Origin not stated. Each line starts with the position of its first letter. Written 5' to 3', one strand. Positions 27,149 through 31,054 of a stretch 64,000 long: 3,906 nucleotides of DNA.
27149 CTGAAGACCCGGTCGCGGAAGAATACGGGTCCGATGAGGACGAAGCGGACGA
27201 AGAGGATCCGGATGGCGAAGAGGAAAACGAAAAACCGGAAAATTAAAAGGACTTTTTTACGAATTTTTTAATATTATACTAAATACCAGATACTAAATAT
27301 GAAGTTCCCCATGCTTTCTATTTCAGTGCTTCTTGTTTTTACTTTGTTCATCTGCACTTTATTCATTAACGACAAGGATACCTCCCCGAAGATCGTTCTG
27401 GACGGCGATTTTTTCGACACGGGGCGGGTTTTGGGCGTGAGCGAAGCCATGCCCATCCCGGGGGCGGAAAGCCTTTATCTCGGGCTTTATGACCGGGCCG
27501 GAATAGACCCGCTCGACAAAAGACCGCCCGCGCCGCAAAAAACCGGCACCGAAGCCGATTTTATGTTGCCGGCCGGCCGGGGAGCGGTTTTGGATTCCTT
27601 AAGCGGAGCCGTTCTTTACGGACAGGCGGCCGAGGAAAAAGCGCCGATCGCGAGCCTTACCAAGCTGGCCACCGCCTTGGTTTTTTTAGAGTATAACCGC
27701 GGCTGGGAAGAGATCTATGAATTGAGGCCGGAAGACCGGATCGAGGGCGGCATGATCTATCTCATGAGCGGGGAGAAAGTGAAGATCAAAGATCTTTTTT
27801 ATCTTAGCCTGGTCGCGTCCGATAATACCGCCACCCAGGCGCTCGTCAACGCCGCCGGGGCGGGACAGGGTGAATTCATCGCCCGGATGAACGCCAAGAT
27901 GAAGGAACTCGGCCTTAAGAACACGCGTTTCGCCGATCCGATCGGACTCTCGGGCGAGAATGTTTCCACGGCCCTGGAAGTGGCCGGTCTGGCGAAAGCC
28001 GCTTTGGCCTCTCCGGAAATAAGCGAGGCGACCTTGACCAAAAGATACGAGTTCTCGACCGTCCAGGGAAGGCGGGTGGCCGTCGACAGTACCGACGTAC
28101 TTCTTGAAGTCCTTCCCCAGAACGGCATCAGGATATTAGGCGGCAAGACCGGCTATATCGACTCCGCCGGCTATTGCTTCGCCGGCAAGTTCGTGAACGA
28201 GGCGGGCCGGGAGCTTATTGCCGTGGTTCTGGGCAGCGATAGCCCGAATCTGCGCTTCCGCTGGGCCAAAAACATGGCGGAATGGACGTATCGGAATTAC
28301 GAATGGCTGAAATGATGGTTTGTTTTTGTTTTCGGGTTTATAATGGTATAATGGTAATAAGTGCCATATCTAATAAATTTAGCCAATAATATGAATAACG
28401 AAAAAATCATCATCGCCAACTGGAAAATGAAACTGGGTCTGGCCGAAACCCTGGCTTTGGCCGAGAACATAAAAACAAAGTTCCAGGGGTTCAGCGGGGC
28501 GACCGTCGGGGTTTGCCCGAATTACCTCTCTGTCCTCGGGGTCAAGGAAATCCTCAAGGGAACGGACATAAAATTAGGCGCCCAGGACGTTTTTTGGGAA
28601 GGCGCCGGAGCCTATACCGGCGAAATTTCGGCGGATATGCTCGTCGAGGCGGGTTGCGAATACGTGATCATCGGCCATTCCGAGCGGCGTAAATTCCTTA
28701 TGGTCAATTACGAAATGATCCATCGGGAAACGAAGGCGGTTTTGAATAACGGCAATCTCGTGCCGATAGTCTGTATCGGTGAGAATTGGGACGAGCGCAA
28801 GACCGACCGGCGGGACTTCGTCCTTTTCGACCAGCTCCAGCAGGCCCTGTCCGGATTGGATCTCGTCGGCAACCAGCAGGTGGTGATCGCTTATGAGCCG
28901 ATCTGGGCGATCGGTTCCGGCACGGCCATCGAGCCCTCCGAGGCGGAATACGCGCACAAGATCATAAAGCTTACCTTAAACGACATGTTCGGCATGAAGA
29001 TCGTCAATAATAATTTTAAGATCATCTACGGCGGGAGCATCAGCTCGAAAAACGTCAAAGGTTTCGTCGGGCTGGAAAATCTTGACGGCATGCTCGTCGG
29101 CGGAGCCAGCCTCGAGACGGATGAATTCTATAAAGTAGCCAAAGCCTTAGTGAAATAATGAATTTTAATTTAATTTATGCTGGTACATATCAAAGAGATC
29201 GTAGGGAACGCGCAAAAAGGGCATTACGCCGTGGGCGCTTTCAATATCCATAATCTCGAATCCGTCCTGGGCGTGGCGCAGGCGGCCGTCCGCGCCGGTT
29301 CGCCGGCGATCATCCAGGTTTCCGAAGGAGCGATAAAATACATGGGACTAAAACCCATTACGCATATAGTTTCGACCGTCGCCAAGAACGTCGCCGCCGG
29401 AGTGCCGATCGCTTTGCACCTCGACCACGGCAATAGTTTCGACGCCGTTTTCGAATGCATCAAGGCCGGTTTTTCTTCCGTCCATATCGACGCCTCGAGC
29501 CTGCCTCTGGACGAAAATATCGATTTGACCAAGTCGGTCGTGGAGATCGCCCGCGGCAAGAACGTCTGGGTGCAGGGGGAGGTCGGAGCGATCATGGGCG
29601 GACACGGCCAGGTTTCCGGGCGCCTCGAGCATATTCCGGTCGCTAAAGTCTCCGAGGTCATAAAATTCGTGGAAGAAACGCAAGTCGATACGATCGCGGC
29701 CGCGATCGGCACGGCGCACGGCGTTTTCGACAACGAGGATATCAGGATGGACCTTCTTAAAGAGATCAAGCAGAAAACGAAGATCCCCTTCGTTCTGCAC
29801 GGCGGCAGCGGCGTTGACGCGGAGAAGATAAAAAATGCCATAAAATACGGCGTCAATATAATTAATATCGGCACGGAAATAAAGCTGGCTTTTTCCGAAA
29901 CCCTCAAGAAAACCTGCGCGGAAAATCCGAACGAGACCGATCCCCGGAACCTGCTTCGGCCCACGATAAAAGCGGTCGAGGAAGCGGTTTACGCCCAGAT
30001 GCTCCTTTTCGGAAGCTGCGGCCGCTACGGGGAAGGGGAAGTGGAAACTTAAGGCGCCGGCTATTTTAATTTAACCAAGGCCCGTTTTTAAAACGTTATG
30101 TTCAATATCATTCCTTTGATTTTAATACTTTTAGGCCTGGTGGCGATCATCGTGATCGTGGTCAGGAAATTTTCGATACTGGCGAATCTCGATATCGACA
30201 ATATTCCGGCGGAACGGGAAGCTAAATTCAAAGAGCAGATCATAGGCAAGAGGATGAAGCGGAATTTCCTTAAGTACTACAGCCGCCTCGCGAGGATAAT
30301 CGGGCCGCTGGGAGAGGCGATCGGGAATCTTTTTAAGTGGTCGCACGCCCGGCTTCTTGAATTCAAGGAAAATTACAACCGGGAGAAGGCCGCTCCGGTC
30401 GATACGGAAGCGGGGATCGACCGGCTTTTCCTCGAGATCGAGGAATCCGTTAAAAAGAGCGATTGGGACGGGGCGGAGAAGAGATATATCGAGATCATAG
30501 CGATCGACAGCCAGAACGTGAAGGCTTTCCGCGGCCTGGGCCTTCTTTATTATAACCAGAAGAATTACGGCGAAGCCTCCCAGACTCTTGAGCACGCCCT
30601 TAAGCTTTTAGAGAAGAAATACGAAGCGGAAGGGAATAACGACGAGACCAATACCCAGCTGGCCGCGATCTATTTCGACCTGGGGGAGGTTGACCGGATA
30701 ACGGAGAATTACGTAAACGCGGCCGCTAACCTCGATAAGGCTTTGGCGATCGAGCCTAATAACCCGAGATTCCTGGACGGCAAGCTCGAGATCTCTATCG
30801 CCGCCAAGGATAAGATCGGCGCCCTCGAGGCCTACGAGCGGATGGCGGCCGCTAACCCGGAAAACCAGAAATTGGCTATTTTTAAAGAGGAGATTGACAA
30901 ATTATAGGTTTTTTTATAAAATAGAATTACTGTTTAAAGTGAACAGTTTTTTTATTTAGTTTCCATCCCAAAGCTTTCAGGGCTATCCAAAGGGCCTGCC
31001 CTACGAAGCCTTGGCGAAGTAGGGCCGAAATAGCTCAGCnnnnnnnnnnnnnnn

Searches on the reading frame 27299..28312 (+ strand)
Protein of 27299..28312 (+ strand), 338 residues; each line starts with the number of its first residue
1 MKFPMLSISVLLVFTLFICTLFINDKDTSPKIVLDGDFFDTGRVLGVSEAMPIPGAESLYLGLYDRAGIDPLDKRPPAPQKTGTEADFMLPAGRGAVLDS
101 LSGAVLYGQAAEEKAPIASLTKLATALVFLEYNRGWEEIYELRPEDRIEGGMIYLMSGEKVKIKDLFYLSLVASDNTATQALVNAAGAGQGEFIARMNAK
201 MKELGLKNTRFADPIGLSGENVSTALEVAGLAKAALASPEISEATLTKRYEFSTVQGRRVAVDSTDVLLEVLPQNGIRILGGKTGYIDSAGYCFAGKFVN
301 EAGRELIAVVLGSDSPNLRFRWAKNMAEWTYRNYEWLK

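Call 51: search_protein_families(library=pfam, proteins=[window:27299-28312:+], max_evalue=0.001)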
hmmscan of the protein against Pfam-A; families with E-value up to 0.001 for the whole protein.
window:27299-28312:+ (338 aa): 2 families
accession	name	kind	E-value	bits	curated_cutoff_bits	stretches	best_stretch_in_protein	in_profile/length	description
PF00768.25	Peptidase_S11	-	3.2e-39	135.2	27.6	1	92-314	12-238/239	D-alanyl-D-alanine carboxypeptidase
PF13354.11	Beta-lactamase2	-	1.2e-14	54.6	22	1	101-234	7-145/214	Beta-lactamase enzyme family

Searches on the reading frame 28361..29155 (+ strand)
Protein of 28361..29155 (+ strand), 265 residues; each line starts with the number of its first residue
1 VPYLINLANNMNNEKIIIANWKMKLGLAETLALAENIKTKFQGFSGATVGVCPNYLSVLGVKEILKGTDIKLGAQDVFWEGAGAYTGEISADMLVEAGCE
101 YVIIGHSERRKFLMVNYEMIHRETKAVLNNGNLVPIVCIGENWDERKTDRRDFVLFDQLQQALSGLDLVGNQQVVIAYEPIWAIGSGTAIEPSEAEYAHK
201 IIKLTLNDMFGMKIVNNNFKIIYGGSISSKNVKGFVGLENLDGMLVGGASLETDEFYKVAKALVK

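Call 51: search_protein_families(library=pfam, proteins=[window:28361-29155:+], max_evalue=0.001)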
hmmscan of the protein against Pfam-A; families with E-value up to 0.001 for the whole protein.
window:28361-29155:+ (265 aa): 1 family
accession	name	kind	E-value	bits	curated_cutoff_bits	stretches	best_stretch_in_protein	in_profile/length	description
PF00121.24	TIM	-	5.6e-73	245.9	20.1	1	15-262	1-244/245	Triosephosphate isomerase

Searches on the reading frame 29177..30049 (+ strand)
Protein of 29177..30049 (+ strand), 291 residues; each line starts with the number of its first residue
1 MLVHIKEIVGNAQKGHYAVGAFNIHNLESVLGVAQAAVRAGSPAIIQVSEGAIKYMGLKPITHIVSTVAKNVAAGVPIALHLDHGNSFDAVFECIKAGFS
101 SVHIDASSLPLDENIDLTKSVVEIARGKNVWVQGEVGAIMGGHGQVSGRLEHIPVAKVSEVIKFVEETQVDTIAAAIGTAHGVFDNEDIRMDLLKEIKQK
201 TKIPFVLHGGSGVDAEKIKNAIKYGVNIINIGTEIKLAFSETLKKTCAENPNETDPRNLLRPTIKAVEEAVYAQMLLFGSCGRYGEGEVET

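Call 51: search_protein_families(library=pfam, proteins=[window:29177-30049:+], max_evalue=0.001)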
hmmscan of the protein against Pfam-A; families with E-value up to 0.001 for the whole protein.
window:29177-30049:+ (291 aa): 3 families
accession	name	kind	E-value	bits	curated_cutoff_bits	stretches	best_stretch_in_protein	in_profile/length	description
PF01116.26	F_bP_aldolase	-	3.3e-88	296.3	25.5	1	4-283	2-277/277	Fructose-bisphosphate aldolase class-II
PF02581.23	TMP-TENI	-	0.00035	20.4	27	0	187-231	134-176/180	Thiamine monophosphate synthase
PF04481.18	DUF561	-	0.00073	19.2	21.6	1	151-232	10-88/243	Protein of unknown function (DUF561)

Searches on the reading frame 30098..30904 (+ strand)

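Call 51: search_protein_families(library=pfam, proteins=[window:30098-30904:+], max_evalue=0.001)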
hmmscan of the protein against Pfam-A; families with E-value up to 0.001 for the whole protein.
window:30098-30904:+ (269 aa): 12 families
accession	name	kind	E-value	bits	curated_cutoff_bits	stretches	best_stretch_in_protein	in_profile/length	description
PF14559.12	TPR_19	-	4.4e-12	46.6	25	1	121-168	5-52/68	Tetratricopeptide repeat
PF07719.23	TPR_2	-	1e-10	41.3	27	1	142-171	2-31/34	Tetratricopeptide repeat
PF13414.12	TPR_11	-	3.9e-07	30.1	26.8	1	119-154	6-41/42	TPR repeat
PF13424.12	TPR_12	-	1.3e-06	28.9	30.1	1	144-218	6-74/77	Tetratricopeptide repeat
PF00515.34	TPR_1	-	1.9e-06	27.9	27.8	0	142-171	2-31/34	Tetratricopeptide repeat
PF13432.12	TPR_16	-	6.8e-06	26.9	32.7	0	119-165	9-55/65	Tetratricopeptide repeat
PF13428.12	TPR_14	-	7.6e-06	26.6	23.5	0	143-172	3-32/44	Tetratricopeptide repeat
PF13371.12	TPR_9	-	1.7e-05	25.2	35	0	121-172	9-60/73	Tetratricopeptide repeat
PF13431.12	TPR_17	-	2e-05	25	24.4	0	130-160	2-32/34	Tetratricopeptide repeat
PF10516.15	SHNi-TPR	-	2e-05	24.5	21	0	191-218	3-30/38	SHNi-TPR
PF23914.1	TPR_CcmH_CycH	-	0.00012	22.4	42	0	121-174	101-154/158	Cytochrome c-type biogenesis protein H TPR domain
PF13374.12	TPR_10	-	0.00051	20.4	27.5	0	147-175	8-36/42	Tetratricopeptide repeat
